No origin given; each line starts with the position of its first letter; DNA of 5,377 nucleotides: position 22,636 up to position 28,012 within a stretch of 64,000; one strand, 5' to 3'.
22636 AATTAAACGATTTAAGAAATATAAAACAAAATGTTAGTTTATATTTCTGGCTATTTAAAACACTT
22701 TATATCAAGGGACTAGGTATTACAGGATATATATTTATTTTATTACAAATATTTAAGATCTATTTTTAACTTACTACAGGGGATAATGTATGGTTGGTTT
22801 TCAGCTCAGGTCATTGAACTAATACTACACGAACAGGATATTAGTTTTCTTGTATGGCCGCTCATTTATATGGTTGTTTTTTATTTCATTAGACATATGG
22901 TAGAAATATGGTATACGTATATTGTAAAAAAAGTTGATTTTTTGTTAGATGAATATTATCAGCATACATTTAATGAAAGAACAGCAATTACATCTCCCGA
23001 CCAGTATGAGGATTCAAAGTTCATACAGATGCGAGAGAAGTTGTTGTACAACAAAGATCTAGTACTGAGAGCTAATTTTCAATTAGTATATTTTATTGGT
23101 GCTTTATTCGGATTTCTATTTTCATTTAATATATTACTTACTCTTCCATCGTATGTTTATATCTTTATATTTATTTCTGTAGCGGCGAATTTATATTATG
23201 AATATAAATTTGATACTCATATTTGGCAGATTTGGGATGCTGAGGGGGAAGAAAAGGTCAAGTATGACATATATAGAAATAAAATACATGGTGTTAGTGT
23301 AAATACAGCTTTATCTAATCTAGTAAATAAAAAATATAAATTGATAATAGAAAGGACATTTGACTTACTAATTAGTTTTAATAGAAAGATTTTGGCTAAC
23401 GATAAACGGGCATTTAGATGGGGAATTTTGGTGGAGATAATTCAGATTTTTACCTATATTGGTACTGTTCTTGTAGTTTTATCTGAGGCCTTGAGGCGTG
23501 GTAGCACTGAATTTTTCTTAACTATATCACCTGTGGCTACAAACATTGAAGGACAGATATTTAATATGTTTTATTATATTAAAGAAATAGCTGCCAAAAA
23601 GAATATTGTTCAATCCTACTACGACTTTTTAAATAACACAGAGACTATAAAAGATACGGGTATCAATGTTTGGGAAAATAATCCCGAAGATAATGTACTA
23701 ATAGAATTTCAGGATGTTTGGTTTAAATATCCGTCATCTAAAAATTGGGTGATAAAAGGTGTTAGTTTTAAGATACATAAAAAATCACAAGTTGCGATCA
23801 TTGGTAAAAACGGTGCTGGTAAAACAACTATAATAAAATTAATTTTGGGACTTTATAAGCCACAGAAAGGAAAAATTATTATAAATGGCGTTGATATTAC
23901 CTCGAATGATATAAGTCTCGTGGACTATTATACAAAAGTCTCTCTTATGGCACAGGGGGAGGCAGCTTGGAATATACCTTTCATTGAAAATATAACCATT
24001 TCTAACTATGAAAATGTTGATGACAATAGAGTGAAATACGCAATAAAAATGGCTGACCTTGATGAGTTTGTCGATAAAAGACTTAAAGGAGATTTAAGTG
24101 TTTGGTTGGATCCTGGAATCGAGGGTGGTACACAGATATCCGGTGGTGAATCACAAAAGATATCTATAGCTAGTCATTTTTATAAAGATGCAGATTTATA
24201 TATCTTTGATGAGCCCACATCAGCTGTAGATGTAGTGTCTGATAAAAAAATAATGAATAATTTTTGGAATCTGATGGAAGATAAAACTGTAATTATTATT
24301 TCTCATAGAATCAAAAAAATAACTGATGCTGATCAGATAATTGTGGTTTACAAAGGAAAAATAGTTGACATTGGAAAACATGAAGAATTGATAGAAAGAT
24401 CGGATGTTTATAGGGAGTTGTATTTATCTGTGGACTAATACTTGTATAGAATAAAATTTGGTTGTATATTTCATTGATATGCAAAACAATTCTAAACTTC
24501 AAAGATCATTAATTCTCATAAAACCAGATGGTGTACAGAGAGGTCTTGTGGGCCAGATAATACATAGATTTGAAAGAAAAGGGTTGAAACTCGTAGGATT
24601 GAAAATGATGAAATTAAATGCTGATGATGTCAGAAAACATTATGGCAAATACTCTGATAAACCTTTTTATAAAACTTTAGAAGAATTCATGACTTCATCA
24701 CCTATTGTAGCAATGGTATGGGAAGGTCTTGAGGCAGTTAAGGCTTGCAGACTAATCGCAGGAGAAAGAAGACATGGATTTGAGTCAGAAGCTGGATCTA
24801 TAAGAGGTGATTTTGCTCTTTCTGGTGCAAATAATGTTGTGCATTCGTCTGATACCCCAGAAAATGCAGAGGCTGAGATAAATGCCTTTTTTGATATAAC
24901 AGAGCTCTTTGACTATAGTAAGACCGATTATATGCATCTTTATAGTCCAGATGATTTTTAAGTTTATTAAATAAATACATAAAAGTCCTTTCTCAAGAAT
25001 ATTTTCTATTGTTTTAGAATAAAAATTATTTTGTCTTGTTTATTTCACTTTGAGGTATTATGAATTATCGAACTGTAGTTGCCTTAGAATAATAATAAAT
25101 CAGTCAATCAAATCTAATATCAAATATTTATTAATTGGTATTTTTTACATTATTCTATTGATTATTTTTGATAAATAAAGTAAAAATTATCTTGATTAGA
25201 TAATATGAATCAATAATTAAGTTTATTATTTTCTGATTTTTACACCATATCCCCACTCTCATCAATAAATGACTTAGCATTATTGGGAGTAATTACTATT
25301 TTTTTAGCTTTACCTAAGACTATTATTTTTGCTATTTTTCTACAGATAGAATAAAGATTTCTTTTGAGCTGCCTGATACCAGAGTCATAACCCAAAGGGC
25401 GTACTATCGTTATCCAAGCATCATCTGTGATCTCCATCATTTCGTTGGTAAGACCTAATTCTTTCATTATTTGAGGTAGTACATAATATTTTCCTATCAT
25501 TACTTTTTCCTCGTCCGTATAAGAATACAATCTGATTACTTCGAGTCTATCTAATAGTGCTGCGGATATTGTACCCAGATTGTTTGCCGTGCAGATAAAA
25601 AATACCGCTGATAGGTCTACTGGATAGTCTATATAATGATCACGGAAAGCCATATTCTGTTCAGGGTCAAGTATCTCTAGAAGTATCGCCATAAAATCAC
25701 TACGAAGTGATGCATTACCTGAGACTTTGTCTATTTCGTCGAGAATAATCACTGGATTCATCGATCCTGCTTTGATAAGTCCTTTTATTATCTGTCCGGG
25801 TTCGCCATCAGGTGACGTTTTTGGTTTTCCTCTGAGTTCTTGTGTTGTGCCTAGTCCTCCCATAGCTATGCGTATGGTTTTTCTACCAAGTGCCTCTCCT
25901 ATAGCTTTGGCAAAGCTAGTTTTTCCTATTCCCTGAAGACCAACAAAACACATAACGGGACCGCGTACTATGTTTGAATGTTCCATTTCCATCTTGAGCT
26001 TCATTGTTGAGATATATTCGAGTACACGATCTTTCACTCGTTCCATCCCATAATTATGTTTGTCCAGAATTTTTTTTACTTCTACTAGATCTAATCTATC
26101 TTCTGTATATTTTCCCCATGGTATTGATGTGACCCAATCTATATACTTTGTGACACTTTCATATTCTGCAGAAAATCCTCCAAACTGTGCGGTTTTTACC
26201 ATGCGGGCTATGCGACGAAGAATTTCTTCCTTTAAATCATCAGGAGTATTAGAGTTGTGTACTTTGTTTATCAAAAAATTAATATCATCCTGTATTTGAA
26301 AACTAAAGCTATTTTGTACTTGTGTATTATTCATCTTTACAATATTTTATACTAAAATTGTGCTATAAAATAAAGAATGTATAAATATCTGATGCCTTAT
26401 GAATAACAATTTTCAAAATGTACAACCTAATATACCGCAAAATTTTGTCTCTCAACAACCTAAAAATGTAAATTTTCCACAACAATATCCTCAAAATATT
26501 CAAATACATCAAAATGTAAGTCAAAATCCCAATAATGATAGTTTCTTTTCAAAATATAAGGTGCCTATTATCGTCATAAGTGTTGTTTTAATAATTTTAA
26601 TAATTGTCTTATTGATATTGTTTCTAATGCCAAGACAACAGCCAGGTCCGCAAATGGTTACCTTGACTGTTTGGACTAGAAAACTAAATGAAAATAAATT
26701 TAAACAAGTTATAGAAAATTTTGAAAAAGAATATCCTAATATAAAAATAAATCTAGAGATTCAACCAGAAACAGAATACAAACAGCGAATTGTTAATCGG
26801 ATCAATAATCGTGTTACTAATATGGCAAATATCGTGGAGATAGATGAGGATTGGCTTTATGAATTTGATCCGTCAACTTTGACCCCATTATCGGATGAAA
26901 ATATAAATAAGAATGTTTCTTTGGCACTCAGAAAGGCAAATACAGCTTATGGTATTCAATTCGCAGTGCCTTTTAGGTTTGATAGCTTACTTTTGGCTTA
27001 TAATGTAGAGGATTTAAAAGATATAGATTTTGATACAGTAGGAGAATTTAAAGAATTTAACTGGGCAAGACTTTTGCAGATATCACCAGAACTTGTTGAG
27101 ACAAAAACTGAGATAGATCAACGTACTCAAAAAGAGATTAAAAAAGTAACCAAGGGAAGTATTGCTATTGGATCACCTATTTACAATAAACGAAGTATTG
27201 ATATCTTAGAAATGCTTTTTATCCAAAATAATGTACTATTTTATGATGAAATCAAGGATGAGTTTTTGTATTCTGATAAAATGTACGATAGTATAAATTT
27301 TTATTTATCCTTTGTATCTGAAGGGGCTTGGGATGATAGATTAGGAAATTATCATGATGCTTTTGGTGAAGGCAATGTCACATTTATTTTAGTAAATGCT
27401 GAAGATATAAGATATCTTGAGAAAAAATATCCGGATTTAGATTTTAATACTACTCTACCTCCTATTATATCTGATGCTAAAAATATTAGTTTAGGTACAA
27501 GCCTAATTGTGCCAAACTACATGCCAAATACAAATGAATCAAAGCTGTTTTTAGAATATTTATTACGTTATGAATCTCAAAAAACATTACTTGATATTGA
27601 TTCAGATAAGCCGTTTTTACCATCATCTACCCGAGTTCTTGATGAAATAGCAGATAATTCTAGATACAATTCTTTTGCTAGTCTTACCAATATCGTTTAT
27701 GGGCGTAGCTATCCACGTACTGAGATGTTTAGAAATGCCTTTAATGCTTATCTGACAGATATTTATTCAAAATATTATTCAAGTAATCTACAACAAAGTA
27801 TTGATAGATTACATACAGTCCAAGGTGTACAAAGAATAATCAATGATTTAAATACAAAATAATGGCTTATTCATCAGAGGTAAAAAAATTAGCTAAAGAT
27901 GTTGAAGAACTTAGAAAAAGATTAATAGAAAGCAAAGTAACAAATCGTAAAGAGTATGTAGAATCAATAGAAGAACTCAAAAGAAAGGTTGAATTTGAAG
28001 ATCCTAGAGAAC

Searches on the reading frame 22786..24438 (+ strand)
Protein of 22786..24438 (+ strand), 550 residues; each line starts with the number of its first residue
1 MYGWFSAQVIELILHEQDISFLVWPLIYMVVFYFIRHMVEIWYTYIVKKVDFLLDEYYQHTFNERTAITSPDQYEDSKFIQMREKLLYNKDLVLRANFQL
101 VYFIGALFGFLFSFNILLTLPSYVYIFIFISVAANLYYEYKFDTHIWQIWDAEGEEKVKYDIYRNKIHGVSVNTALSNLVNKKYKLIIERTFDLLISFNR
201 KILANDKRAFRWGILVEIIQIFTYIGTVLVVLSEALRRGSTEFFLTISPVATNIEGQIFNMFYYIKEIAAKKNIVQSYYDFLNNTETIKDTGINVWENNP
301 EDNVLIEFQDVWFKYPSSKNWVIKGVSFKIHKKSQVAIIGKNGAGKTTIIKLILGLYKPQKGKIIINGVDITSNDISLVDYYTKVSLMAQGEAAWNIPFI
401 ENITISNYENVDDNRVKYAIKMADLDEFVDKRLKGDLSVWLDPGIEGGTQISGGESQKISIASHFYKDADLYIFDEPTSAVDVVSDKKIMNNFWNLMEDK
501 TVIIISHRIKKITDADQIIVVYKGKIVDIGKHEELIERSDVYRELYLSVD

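Call 70: search_protein_families(library=pfam, proteins=[window:22786-24438:+], max_evalue=0.0001)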
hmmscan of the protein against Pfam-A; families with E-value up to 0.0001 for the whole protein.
window:22786-24438:+ (550 aa): 3 families
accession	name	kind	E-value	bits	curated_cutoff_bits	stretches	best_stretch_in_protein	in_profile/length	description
PF00005.33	ABC_tran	-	6.1e-25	88.9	25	1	324-479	2-137/137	ABC transporter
PF02463.25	SMC_N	-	2.1e-09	37.5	40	1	332-523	23-213/220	RecF/RecN/SMC N terminal domain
PF13304.12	AAA_21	-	2.6e-05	24.9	27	0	337-356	3-22/304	AAA domain, putative AbiEii toxin, Type IV TA system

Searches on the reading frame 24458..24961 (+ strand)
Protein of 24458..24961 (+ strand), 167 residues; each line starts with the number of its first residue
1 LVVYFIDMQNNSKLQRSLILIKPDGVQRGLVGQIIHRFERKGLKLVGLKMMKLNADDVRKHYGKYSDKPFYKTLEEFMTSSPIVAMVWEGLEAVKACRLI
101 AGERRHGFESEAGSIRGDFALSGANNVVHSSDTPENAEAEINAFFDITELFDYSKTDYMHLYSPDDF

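Call 9: search_protein_families(library=pfam, proteins=[window:24458-24961:+], max_evalue=0.01)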
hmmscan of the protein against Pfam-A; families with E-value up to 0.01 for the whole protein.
window:24458-24961:+ (167 aa): 1 family
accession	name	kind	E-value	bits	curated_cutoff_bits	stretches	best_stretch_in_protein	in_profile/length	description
PF00334.24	NDK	-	2e-47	160.9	27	1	15-149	1-134/135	Nucleoside diphosphate kinase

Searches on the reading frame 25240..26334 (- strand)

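Call 50: search_protein_families(library=pfam, proteins=[window:25240-26334:-], max_evalue=0.001)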
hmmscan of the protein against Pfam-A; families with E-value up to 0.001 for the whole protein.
window:25240-26334:- (364 aa): 5 families
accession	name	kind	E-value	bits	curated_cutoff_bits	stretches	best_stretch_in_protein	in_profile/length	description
PF00004.35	AAA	-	9.1e-19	68.6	21.2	1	128-268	1-127/131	ATPase family associated with various cellular activities (AAA)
PF22667.2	Lon_lid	-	3.7e-12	46.2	27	1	291-345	1-56/57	Lon protease AAA+ ATPase lid domain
PF07728.20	AAA_5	-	5.9e-06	26.8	22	1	128-264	2-139/139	AAA domain (dynein-related subfamily)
PF07724.20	AAA_2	-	6.4e-06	26.7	27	1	129-251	7-124/166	AAA domain (Cdc48 subfamily)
PF13401.12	AAA_22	-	8.1e-05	23.4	27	0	127-224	7-110/130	AAA domain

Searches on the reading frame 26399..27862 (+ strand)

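Call 70: search_protein_families(library=pfam, proteins=[window:26399-27862:+], max_evalue=0.0001)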
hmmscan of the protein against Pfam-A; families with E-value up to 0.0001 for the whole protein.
window:26399-27862:+ (487 aa): 2 families
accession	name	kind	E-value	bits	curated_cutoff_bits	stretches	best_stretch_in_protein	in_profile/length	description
PF13416.11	SBP_bac_8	-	1.3e-15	58.4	27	1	103-416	1-270/279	Bacterial extracellular solute-binding protein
PF01547.30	SBP_bac_1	-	6e-14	53.2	26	1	100-395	9-307/307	Bacterial extracellular solute-binding protein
